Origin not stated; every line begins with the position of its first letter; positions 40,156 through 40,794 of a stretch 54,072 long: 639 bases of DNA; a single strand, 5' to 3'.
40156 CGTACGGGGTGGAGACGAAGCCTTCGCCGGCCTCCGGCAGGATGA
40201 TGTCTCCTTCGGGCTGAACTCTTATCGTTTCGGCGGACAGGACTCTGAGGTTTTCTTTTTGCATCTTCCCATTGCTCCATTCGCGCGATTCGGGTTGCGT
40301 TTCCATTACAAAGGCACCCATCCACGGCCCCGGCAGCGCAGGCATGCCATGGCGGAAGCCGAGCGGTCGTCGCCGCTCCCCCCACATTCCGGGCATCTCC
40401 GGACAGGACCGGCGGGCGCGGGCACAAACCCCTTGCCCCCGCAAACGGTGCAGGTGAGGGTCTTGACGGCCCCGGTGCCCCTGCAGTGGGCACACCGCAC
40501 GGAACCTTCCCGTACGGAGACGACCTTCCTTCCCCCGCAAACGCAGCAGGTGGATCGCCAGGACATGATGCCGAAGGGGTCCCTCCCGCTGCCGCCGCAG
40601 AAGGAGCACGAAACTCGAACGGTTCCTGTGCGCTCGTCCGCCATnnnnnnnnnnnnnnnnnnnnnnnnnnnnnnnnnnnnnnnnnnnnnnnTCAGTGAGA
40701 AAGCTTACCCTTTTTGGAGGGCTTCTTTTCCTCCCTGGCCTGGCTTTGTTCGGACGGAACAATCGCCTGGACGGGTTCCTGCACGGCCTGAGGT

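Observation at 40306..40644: Stand-alone six-repeat DnaJ-CR-type zinc-finger protein translationally coupled to gvpN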

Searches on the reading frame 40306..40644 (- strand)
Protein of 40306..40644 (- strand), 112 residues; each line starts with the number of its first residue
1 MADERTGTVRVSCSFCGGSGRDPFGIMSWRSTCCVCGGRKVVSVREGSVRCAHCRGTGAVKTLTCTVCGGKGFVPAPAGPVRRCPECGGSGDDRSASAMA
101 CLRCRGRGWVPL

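Call 5: search_protein_families(library=pfam, proteins=[window:40306-40644:-], max_evalue=0.01)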
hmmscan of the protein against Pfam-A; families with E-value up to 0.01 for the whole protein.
window:40306-40644:- (112 aa): 3 families
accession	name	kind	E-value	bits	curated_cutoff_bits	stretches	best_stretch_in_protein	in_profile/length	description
PF15777.11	Anti-TRAP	-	1e-08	35.5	32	1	83-111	12-43/59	Tryptophan RNA-binding attenuator protein inhibitory protein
PF00684.25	DnaJ_CXXCXGXG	-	2.9e-08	34.3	32.7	1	84-109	1-26/65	DnaJ central domain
PF17302.8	DUF5351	-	0.00061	20.5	27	0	65-92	1-28/29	Family of unknown function (DUF5351)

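Call 6: search_protein_families(library=ncbifam, proteins=[window:40306-40644:-], max_evalue=0.01)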
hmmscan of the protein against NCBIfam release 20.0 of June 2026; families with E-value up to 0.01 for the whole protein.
window:40306-40644:- (112 aa): 4 families
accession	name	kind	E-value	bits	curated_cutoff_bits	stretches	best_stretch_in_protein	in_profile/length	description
NF058604.1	RtpA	equivalog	5.8e-09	35.9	65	2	49-75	10-36/50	anti-TRAP protein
TIGR02349.1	DnaJ_bact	equivalog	3.1e-06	26.8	377.2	2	10-74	143-212/354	molecular chaperone DnaJ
NF010894.0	PRK14301.1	equivalog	1.1e-05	24.6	548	1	10-74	144-209/373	chaperone protein DnaJ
NF008035.0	PRK10767.1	subfamily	7.6e-05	21.9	338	1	9-74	140-206/374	molecular chaperone DnaJ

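Call 7: find_homologous_proteins(query=window:40306-40644:-, max_evalue=0.001)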
Query window:40306-40644:- (112 aa): 221 proteins with E <= 0.001 among 290 candidates; the best 120 are listed.
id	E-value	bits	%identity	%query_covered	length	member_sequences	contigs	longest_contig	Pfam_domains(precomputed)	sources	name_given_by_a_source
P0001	3.7e-44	168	74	98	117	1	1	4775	PF15777.11,PF00684.26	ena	-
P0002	1.2e-43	166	74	91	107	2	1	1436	PF15777.11,PF00684.26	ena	-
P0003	2.0e-43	166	76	92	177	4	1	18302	PF15777.11,PF17302.9,PF00684.26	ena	-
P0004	2.5e-43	165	76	90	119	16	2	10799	PF15777.11,PF17302.9,PF00684.26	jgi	-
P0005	6.2e-43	164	69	98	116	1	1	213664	PF17302.9,PF00684.26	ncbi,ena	-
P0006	9.4e-43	164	69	99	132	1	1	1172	PF00684.26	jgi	jgi:DnaJ-class molecular chaperone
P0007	1.0e-42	164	73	92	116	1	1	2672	PF15777.11,PF17302.9,PF00684.26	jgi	-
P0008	1.2e-42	163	76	89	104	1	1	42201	PF00684.26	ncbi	ncbi:MAG: hypothetical protein WAW37_11595 [Syntrophobacteraceae bacterium]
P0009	2.6e-42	162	68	98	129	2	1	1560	PF15777.11,PF00684.26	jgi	-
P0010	2.9e-42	162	71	100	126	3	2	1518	PF00684.26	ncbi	-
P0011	4.9e-42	161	69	98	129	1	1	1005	PF15777.11,PF17302.9,PF00684.26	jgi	-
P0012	5.1e-42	161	63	100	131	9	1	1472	PF15777.11,PF17302.9,PF00684.26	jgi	jgi:DnaJ-class molecular chaperone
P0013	5.5e-42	161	70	92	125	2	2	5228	PF15777.11,PF00684.26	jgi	-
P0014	5.7e-42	161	69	100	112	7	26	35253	PF15777.11,PF17302.9,PF00684.26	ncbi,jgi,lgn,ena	ncbi:MAG: hypothetical protein ABSF52_07735 [Syntrophobacteraceae bacterium]|jgi:DnaJ-class molecula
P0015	6.9e-42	161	73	92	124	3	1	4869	PF00684.26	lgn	-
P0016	7.8e-42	161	67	98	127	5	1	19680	PF15777.11,PF17302.9,PF00684.26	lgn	-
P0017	2.1e-41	159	74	92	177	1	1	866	PF15777.11,PF17302.9,PF00684.26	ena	-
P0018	2.8e-41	159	69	96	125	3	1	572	PF15777.11,PF00684.26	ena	-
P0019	4.0e-41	158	68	98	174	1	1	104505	PF17302.9,PF00684.26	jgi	jgi:DnaJ-class molecular chaperone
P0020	4.8e-41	158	72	91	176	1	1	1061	PF15777.11,PF17302.9,PF00684.26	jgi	-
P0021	5.8e-41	158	71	90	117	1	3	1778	PF15777.11,PF17302.9,PF00684.26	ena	-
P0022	7.1e-41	158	66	97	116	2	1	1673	PF15777.11,PF00684.26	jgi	-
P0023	7.2e-41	158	69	96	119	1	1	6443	PF15777.11,PF00684.26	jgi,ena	-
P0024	8.4e-41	157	74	93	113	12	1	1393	PF15777.11,PF17302.9,PF00684.26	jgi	-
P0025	8.7e-41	157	71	92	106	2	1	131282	PF15777.11,PF17302.9,PF00684.26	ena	-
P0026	1.3e-40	157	66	96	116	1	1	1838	PF15777.11,PF00684.26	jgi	-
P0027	1.3e-40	157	65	99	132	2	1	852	PF15777.11,PF00684.26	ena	-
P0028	1.4e-40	157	64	96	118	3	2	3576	PF15777.11,PF17302.9,PF00684.26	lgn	-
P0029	1.5e-40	157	69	96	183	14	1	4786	PF15777.11,PF00684.26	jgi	jgi:DnaJ-class molecular chaperone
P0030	1.6e-40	156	68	92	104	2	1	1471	PF15777.11,PF17302.9,PF00684.26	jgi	jgi:DnaJ-class molecular chaperone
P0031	1.8e-40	156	72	91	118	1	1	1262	PF15777.11,PF00684.26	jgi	jgi:DnaJ-class molecular chaperone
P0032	2.3e-40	156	66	100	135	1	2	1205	PF27659.1,PF15777.11,PF00684.26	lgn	-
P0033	2.7e-40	156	65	99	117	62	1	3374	PF15777.11,PF17302.9,PF00684.26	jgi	jgi:DnaJ-class molecular chaperone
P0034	3.1e-40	155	75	89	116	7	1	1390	PF15777.11,PF17302.9,PF00684.26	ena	-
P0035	3.7e-40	155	65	99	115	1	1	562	PF15777.11,PF00684.26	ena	-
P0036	4.4e-40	155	63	100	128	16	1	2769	PF15777.11,PF17302.9,PF00684.26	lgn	-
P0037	5.2e-40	155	73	92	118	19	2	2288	PF15777.11,PF17302.9,PF00684.26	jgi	jgi:DnaJ-class molecular chaperone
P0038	5.5e-40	155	66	96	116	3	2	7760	PF15777.11,PF00684.26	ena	-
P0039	8.3e-40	154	71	92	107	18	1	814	PF15777.11,PF00684.26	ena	-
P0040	8.7e-40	154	70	91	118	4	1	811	PF15777.11,PF00684.26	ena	-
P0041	9.0e-40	154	66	93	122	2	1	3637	PF15777.11,PF17302.9,PF00684.26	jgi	jgi:DnaJ-class molecular chaperone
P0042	9.5e-40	154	65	98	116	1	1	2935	PF15777.11,PF17302.9,PF00684.26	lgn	-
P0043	1.2e-39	154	67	98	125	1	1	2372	PF15777.11,PF00684.26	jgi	jgi:DnaJ-class molecular chaperone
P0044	1.5e-39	153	66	97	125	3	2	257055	PF27659.1,PF15777.11,PF00684.26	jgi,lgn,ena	jgi:DnaJ-class molecular chaperone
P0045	1.6e-39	153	70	91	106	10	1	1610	PF15777.11,PF00684.26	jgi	-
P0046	1.8e-39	153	70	94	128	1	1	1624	PF15777.11,PF00684.26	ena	-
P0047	2.2e-39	153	70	96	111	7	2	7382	PF15777.11,PF00684.26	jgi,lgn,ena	-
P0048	2.9e-39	152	64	96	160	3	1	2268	PF15777.11,PF00684.26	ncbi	-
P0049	3.0e-39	152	69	93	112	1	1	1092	PF15777.11,PF00684.26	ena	-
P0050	3.7e-39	152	72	91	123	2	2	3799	PF15777.11,PF00684.26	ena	-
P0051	3.9e-39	152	69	92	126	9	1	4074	PF15777.11,PF17302.9,PF00684.26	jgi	jgi:DnaJ-class molecular chaperone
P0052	4.1e-39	152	66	99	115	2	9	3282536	PF15777.11,PF17302.9,PF00684.26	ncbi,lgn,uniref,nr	ncbi:hypothetical protein [Desulfobacca acetoxidans]|uniref:CR-type domain-containing protein n=1 Ta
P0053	4.1e-39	152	69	90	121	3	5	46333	PF15777.11,PF17302.9,PF00684.26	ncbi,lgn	ncbi:MAG: YuiA family protein [Thermodesulfobacteriota bacterium]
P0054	4.5e-39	152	64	97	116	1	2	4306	PF15777.11,PF17302.9,PF00684.26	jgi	-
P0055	4.8e-39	152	69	90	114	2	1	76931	PF15777.11,PF00684.26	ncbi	-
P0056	6.1e-39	151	61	99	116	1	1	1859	PF15777.11,PF17302.9,PF00684.26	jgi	-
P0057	7.9e-39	151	71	91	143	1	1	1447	PF15777.11,PF00684.26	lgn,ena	-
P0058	8.8e-39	151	60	98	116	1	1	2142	PF15777.11,PF17302.9,PF00684.26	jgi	-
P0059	9.8e-39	151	72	93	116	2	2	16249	PF15777.11,PF17302.9,PF00684.26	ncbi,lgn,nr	ncbi:MAG: hypothetical protein HY790_04210 [Deltaproteobacteria bacterium]|nr:hypothetical protein [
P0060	9.8e-39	151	64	98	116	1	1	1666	PF15777.11,PF17302.9,PF00684.26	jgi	jgi:DnaJ-class molecular chaperone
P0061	1.0e-38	151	62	98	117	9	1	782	PF15777.11,PF00684.26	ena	-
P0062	1.1e-38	150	68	90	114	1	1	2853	PF15777.11,PF17302.9,PF00684.26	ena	-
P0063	1.2e-38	150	65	96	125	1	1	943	PF15777.11,PF00684.26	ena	-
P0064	1.5e-38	150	69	90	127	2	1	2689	PF15777.11,PF00684.26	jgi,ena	-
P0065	1.9e-38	150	68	90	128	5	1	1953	PF15777.11,PF17302.9,PF00684.26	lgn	-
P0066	2.4e-38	149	65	93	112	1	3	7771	PF15777.11,PF00684.26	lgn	-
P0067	2.5e-38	149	65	96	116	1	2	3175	PF15777.11,PF17302.9,PF00684.26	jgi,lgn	-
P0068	2.7e-38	149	67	93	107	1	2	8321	PF15777.11,PF17302.9,PF00684.26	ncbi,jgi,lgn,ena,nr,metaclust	ncbi:MAG: hypothetical protein P9X24_17375 [Candidatus Hatepunaea meridiana]|nr:hypothetical protein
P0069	2.9e-38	149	68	98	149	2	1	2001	PF15777.11,PF17302.9,PF00684.26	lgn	-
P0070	3.0e-38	149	64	97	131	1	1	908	PF15777.11,PF00684.26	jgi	jgi:DnaJ-class molecular chaperone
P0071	3.1e-38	149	63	100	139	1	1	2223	PF15777.11,PF00684.26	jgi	jgi:DnaJ-class molecular chaperone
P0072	4.3e-38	149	61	98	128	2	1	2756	PF15777.11,PF00684.26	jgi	jgi:DnaJ-class molecular chaperone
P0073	5.3e-38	148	70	92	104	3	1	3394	PF17302.9,PF00684.26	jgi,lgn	jgi:DnaJ-class molecular chaperone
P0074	7.0e-38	148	67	92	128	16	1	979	PF15777.11,PF17302.9,PF00684.26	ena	-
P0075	8.6e-38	148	66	93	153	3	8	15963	PF15777.11,PF17302.9,PF00684.26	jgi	jgi:DnaJ-class molecular chaperone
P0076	8.9e-38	148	68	91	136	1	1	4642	PF15777.11,PF00684.26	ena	-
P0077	1.1e-37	147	66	95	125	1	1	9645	PF15777.11,PF00684.26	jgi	-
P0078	1.7e-37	147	68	94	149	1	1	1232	PF27659.1,PF15777.11,PF00684.26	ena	-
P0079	1.7e-37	147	67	98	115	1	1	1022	PF15777.11,PF17302.9,PF00684.26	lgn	-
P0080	2.0e-37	146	71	90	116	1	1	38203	PF15777.11,PF17302.9,PF00684.26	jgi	jgi:DnaJ-class molecular chaperone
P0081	2.2e-37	146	72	91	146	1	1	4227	PF15777.11,PF00684.26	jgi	-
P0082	2.4e-37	146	68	91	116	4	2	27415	PF27659.1,PF15777.11,PF17302.9,PF00684.26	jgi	-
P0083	2.4e-37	146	66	90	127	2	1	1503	PF15777.11,PF17302.9,PF00684.26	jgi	-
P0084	2.5e-37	146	68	91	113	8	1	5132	PF15777.11,PF17302.9,PF00684.26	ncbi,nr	ncbi:MAG: hypothetical protein FJ126_10835 [Deltaproteobacteria bacterium]|nr:hypothetical protein [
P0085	2.8e-37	146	67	91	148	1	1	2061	PF15777.11,PF17302.9,PF00684.26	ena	-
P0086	3.3e-37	146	67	90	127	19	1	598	PF15777.11,PF17302.9,PF00684.26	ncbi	-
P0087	3.6e-37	146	61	98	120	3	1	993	PF15777.11,PF17302.9,PF00684.26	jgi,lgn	-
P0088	3.7e-37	146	71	92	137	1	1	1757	PF15777.11,PF00684.26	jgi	jgi:DnaJ-class molecular chaperone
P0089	5.6e-37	145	67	92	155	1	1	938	PF15777.11,PF17302.9,PF00684.26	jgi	jgi:DnaJ-class molecular chaperone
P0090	6.0e-37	145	72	89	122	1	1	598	PF15777.11,PF00684.26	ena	-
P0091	6.3e-37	145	66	95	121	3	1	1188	PF15777.11,PF00684.26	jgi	jgi:DnaJ-class molecular chaperone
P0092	6.6e-37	145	69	90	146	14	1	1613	PF15777.11,PF00684.26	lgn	-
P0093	6.8e-37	145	64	96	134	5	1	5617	PF27659.1,PF15777.11,PF17302.9,PF00684.26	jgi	-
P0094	7.1e-37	145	68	90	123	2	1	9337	PF15777.11,PF17302.9,PF00684.26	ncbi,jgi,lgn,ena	ncbi:MAG: hypothetical protein WC443_07695 [Desulfobaccales bacterium]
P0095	7.8e-37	145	66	97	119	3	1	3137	PF15777.11,PF00684.26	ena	-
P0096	8.0e-37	144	72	91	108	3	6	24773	PF15777.11,PF00684.26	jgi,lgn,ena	-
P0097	9.2e-37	144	67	93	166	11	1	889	PF15777.11,PF00684.26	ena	-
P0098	1.2e-36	144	68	89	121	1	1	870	PF27659.1,PF15777.11,PF00684.26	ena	-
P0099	1.5e-36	144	70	92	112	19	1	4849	PF15777.11,PF00684.26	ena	-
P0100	1.5e-36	144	66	91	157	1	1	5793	PF15777.11,PF00684.26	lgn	-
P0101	1.7e-36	143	70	90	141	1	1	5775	PF00684.26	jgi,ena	-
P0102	2.9e-36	143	63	100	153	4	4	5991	PF27659.1,PF15777.11,PF00684.26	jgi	-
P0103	3.0e-36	143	62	97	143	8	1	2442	PF15777.11,PF17302.9,PF00684.26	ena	-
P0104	3.8e-36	142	66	93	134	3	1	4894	PF15777.11,PF00684.26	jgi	jgi:DnaJ-class molecular chaperone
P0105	4.0e-36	142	65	90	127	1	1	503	PF15777.11,PF00684.26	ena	-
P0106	4.8e-36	142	69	92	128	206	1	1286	PF15777.11,PF17302.9,PF00684.26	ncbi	-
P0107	5.1e-36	142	58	90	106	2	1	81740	PF15777.11,PF17302.9,PF00684.26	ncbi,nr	ncbi:MAG: hypothetical protein M0T73_14850 [Deltaproteobacteria bacterium]|nr:hypothetical protein [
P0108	6.1e-36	142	66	93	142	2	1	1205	PF15777.11,PF00684.26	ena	-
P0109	6.6e-36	142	66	92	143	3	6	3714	PF15777.11,PF17302.9,PF00684.26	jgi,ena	jgi:DnaJ-class molecular chaperone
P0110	8.3e-36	141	69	91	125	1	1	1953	PF15777.11,PF00684.26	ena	-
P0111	9.8e-36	141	65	93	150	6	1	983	PF17302.9,PF00684.26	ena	-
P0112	9.9e-36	141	63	96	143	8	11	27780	PF15777.11,PF17302.9,PF00684.26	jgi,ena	jgi:DnaJ-class molecular chaperone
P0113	1.2e-35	141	66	93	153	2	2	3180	PF15777.11,PF00684.26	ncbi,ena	-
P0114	1.2e-35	141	62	92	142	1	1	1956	PF15777.11,PF00684.26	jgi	jgi:hypothetical protein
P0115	1.3e-35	141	69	91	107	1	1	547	PF15777.11,PF17302.9,PF00684.26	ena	-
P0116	1.3e-35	141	62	96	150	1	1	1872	PF27659.1,PF15777.11,PF00684.26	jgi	jgi:DnaJ-class molecular chaperone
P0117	1.4e-35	140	65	91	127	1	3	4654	PF15777.11,PF00684.26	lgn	-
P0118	1.4e-35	140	68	89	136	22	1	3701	PF15777.11,PF00684.26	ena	-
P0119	2.0e-35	140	64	96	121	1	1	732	PF15777.11,PF00684.26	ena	-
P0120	2.1e-35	140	64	98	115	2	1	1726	PF17302.9,PF00684.26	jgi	jgi:DnaJ-class molecular chaperone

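Call 8: find_encoding_contigs(protein=P0052, flank=10000, max_places=3)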
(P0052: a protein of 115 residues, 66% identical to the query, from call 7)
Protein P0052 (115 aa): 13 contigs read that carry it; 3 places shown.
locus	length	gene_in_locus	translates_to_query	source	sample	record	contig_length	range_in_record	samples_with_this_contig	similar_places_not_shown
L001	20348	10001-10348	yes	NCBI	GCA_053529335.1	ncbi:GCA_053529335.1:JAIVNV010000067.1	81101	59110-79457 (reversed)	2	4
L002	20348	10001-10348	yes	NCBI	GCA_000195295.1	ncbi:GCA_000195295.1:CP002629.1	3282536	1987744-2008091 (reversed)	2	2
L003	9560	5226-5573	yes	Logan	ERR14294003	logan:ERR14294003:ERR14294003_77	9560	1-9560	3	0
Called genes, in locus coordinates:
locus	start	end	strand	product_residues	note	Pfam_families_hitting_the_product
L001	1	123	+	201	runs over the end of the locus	-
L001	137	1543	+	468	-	PF00072:Response_reg, PF00158:Sigma54_activat, PF14532:Sigma54_activ_2, PF07728:AAA_5 (weak), PF25601:AAA_lid_14, PF02954:HTH_8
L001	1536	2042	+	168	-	PF05455:GvpH, PF00011:HSP20 (weak), PF17886:ArsA_HSP20 (faint)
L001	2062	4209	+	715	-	PF02359:CDC48_N, PF02933:CDC48_2, PF00004:AAA, PF05496:RuvB_N (weak), PF13191:AAA_16 (weak), PF17862:AAA_lid_3, PF00004:AAA, PF17862:AAA_lid_3, +22 more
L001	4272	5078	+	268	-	PF06386:GvpL_GvpF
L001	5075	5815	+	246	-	PF06386:GvpL_GvpF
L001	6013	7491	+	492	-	PF13188:PAS_8 (faint), PF08448:PAS_4, PF13426:PAS_9 (weak), PF00989:PAS, PF08448:PAS_4, PF13426:PAS_9, PF00512:HisKA, PF02518:HATPase_c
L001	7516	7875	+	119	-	PF00072:Response_reg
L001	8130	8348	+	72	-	PF00741:Gas_vesicle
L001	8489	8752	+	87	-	-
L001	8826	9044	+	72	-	PF00741:Gas_vesicle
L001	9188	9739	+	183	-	-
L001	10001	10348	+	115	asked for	PF15777:Anti-TRAP (faint), PF17302:DUF5351 (faint), PF00684:DnaJ_CXXCXGXG (weak)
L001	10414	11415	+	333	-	PF07728:AAA_5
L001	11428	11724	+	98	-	-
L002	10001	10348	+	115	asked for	PF15777:Anti-TRAP (faint), PF17302:DUF5351 (faint), PF00684:DnaJ_CXXCXGXG (weak)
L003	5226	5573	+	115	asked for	PF15777:Anti-TRAP (faint), PF17302:DUF5351 (faint), PF00684:DnaJ_CXXCXGXG (weak)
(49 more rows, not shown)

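Call 9: find_encoding_contigs(protein=P0044, flank=10000, max_places=2)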
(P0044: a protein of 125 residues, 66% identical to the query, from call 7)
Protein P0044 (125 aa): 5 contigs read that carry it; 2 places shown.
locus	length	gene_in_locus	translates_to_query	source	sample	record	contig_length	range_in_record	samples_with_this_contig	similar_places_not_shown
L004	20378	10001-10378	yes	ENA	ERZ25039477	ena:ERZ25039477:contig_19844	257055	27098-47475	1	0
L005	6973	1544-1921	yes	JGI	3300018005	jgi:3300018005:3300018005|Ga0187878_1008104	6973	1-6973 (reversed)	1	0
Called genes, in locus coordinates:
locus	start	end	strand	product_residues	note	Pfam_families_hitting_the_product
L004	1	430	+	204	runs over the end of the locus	-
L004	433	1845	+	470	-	PF00072:Response_reg, PF00158:Sigma54_activat, PF14532:Sigma54_activ_2, PF07728:AAA_5 (weak), PF25601:AAA_lid_14, PF02954:HTH_8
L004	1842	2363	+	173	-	PF00011:HSP20 (faint)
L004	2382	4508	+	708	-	PF02359:CDC48_N, PF02933:CDC48_2, PF00004:AAA, PF05496:RuvB_N, PF07728:AAA_5 (weak), PF17862:AAA_lid_3, PF00004:AAA, PF17862:AAA_lid_3, +24 more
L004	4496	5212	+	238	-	PF06386:GvpL_GvpF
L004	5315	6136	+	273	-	PF06386:GvpL_GvpF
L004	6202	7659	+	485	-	PF13188:PAS_8 (faint), PF08448:PAS_4, PF00989:PAS, PF08448:PAS_4, PF13426:PAS_9, PF00512:HisKA, PF02518:HATPase_c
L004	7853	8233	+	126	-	PF00072:Response_reg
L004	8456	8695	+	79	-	PF00741:Gas_vesicle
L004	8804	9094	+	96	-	-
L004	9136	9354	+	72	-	PF00741:Gas_vesicle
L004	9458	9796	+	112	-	-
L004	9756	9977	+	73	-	-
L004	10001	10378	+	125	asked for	PF00684:DnaJ_CXXCXGXG (faint), PF27659:CHP02642 (faint), PF15777:Anti-TRAP (weak)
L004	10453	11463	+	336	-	PF07728:AAA_5, PF07726:AAA_3 (faint)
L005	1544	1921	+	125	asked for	PF00684:DnaJ_CXXCXGXG (faint), PF27659:CHP02642 (faint), PF15777:Anti-TRAP (weak)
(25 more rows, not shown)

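Call 16: find_related_loci(query=A1, collection=genome_contigs, flank=10000)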
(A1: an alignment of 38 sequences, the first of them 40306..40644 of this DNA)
Query A1 (112 aa) in genome_contigs; peptide patterns used: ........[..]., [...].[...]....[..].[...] (x = any residue, [..] = any of these).
244 stretches matched a pattern; 192 encode a relative of the query (tblastn E <= 1e-3); the best 80 are kept; 80 distinct loci.
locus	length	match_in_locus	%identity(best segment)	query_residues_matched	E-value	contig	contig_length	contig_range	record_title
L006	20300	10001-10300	75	11-110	4e-48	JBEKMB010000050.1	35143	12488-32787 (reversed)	MAG: Syntrophobacteraceae bacterium isolate SPRUCE 384 SPRUCE_384_50, whole genome shotgun sequence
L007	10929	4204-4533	68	1-110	6e-47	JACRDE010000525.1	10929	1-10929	MAG: Desulfomonile tiedjei isolate NC_groundwater_1664_Pr3_B-0.1um_52_9 SR-2_scaffold_141_3378649, whole genome shotgun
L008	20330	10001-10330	71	1-110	2e-46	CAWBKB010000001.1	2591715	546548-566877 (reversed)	MAG: uncultured delta proteobacterium isolate MFD03323.bin.2.103 genome assembly, contig: contig_11060, whole genome sho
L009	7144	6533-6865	68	2-112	2e-46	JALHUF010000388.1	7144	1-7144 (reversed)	MAG: Terriglobia bacterium isolate PFL43 seq_2755765, whole genome shotgun sequence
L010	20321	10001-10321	71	4-110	1e-45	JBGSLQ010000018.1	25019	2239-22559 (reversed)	MAG: Desulfomonilaceae bacterium isolate JTS-AC162 k141_1346984, whole genome shotgun sequence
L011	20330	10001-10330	69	1-110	4e-45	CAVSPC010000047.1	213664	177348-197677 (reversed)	MAG: uncultured delta proteobacterium isolate MFD01299.bin.3.165 genome assembly, contig: contig_7070, whole genome shot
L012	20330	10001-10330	69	1-110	6e-45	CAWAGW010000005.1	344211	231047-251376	MAG: uncultured delta proteobacterium isolate MFD02416.bin.2.191 genome assembly, contig: contig_2750, whole genome shot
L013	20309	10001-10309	73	9-111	1e-44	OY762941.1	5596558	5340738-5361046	MAG: uncultured Syntrophobacter sp. isolate 8beb1b32-fcc7-4ae2-b8e9-2f20d438afad genome assembly, chromosome: 1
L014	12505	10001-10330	68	1-110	1e-44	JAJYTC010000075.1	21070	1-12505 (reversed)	MAG: Deltaproteobacteria bacterium isolate DX1.bin82 NODE_3716_length_21070_cov_2.362508, whole genome shotgun sequence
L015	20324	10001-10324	72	1-108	1e-44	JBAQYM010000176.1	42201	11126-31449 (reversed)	MAG: Syntrophobacteraceae bacterium isolate MFD12011_ilm_asm_bin22 k127_136402, whole genome shotgun sequence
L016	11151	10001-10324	68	3-110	3e-44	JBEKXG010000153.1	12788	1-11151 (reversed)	MAG: Syntrophobacteraceae bacterium isolate SPRUCE 646 SPRUCE_646_153, whole genome shotgun sequence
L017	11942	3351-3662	70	8-111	4e-44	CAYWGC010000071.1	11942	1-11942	MAG TPA_asm: uncultured Thermodesulfobacteriota bacterium isolate binchicken_co181_335 genome assembly, contig: NODE_101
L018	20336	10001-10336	68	1-112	4e-44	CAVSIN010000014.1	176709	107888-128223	MAG: uncultured delta proteobacterium isolate MFD01299.bin.2.13 genome assembly, contig: contig_10617, whole genome shot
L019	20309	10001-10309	73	10-112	1e-43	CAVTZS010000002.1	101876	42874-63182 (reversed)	MAG: uncultured delta proteobacterium isolate MFD04408.bin.1.59 genome assembly, contig: contig_23074, whole genome shot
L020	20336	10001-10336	69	1-112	1e-43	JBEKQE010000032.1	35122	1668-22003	MAG: Syntrophobacteraceae bacterium isolate SPRUCE 480 SPRUCE_480_32, whole genome shotgun sequence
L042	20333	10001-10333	66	1-110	4e-41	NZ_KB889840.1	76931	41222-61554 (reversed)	Marinobacter gelidimuriae strain BF04_CF-4 A3OIDRAFT_scaffold_11.12, whole genome shotgun sequence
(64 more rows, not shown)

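Call 20: search_protein_representatives(alignment_id=A1)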
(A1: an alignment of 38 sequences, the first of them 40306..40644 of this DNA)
Query: 38 sequences, 115 profile positions. Proteins with E-value up to 0.001 (for the whole library): 1619; up to 1e-10: 379; up to 1e-30: 25. The best 150 are listed.
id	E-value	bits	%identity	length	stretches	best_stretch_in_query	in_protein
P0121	5.3e-53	194.3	-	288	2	8-114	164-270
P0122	3.5e-46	172.4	-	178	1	8-113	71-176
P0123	9.4e-46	171.0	-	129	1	10-114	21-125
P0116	8.3e-45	167.9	-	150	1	9-113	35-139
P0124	1.0e-44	167.6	-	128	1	9-113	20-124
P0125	2.2e-44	166.6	-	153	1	5-114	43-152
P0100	3.3e-44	166.0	-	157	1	12-114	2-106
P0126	3.8e-44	165.8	-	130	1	10-114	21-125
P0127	7.9e-44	164.8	-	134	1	9-113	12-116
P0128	9.5e-44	164.5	-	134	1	6-113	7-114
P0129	1.3e-42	160.8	-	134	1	6-113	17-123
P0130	1.8e-42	160.4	-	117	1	5-113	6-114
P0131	4.2e-40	152.8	-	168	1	9-113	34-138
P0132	5.5e-39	149.2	-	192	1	3-113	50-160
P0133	9.4e-39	148.4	-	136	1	9-113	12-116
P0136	1.8e-35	137.8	-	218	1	6-113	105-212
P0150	1.4e-28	115.6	-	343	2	9-113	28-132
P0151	2.5e-28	114.8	-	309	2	6-113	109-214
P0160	9.6e-27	109.7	-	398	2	11-113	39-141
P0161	9.6e-27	109.7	-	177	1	10-114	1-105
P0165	6.5e-26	107.0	-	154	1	6-113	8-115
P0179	4.5e-24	101.1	-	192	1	7-113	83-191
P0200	1.9e-22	95.8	-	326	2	13-114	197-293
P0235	5.0e-19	84.8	-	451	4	13-77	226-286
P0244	4.0e-18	81.9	-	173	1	6-85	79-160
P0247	4.9e-18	81.6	-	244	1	11-114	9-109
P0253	8.7e-18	80.9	-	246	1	13-114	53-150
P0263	2.6e-17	79.3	-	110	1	9-111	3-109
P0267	3.9e-17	78.7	-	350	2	46-113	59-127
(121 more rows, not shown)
